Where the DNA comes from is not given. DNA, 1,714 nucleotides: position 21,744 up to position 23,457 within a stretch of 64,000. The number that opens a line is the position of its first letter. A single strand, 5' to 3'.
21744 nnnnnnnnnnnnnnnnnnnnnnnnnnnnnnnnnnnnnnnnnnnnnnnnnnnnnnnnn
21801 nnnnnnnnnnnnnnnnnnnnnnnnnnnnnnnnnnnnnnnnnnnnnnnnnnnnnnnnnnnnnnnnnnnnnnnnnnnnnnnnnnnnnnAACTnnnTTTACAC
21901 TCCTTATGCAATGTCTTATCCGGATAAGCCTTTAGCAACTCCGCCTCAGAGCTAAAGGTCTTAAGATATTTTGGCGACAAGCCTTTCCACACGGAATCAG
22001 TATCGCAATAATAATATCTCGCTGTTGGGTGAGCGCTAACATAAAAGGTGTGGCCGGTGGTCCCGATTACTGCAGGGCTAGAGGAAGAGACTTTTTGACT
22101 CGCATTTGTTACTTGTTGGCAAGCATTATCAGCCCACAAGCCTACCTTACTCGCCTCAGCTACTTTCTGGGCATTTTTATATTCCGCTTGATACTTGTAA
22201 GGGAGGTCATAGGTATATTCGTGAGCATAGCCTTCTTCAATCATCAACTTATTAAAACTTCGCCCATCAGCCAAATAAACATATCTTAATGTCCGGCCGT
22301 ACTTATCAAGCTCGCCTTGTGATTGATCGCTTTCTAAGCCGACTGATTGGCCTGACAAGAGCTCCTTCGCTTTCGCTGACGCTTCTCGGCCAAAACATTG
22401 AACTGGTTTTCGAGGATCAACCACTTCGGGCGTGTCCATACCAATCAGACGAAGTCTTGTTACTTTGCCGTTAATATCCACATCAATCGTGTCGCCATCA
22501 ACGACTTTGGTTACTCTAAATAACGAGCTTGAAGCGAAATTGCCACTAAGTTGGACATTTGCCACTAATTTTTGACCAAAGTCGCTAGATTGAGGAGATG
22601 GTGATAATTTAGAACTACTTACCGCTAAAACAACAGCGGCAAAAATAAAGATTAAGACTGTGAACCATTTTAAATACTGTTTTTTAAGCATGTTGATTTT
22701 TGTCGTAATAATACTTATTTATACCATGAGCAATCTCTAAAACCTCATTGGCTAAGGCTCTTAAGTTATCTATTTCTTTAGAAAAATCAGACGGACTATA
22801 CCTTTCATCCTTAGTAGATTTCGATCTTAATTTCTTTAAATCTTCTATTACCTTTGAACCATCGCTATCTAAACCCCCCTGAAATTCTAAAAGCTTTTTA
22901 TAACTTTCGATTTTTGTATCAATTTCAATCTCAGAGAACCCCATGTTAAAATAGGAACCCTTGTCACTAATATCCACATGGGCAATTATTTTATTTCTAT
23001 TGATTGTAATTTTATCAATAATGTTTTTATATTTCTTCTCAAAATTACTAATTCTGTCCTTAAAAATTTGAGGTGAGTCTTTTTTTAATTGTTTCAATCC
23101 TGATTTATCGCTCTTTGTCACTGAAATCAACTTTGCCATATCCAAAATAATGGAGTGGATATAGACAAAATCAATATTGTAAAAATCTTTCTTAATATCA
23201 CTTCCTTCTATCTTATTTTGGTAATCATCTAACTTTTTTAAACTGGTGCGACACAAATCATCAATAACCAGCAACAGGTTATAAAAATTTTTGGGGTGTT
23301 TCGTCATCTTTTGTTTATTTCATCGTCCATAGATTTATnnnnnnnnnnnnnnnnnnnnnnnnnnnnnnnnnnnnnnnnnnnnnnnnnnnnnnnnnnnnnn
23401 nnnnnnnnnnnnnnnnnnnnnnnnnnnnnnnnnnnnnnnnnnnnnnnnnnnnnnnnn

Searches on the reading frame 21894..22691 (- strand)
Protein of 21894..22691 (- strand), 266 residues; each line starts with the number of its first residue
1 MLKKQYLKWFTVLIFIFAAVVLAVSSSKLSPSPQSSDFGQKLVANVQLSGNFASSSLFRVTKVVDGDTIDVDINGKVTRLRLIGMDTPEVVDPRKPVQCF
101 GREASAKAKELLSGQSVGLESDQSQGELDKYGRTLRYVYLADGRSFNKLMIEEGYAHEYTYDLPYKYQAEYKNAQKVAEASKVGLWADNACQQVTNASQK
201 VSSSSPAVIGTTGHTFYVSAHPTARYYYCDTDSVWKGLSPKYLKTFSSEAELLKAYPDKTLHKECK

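Call 32: search_protein_families(library=ncbifam, proteins=[window:21894-22691:-], max_evalue=0.001)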
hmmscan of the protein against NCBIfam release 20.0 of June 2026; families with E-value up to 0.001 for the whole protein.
window:21894-22691:- (266 aa): 2 families
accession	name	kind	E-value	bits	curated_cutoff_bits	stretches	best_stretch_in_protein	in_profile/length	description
NF047694.1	TnucaseNucIStaph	equivalog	1.5e-34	119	250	1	56-186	45-174/175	thermonuclease NucI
NF047969.1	CaNuclEcnA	equivalog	3e-21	76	180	2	98-187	63-149/151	calcium-activated nuclease EcnA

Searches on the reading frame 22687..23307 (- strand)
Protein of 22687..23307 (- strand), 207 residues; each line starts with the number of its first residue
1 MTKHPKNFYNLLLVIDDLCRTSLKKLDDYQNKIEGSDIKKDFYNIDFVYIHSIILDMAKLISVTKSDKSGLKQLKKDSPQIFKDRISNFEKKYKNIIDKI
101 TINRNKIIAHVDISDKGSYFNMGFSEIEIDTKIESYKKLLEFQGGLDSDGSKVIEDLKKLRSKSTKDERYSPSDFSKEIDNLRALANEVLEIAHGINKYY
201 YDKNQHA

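Call 6: search_protein_families(library=pfam, proteins=[window:22687-23307:-], max_evalue=0.01)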
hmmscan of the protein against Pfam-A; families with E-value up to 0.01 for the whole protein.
window:22687-23307:- (207 aa): 1 family
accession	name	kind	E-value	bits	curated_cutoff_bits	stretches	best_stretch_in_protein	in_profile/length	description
PF18734.6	HEPN_AbiU2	-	0.00012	22.1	26.8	1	55-134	81-159/193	AbiU2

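Call 7: search_protein_families(library=padloc, proteins=[window:22687-23307:-], max_evalue=0.01)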
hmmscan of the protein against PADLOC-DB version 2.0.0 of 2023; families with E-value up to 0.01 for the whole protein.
window:22687-23307:- (207 aa): 0 families

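Call 32: search_protein_families(library=ncbifam, proteins=[window:22687-23307:-], max_evalue=0.001)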
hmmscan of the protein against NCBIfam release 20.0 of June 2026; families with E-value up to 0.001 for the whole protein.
window:22687-23307:- (207 aa): 0 families
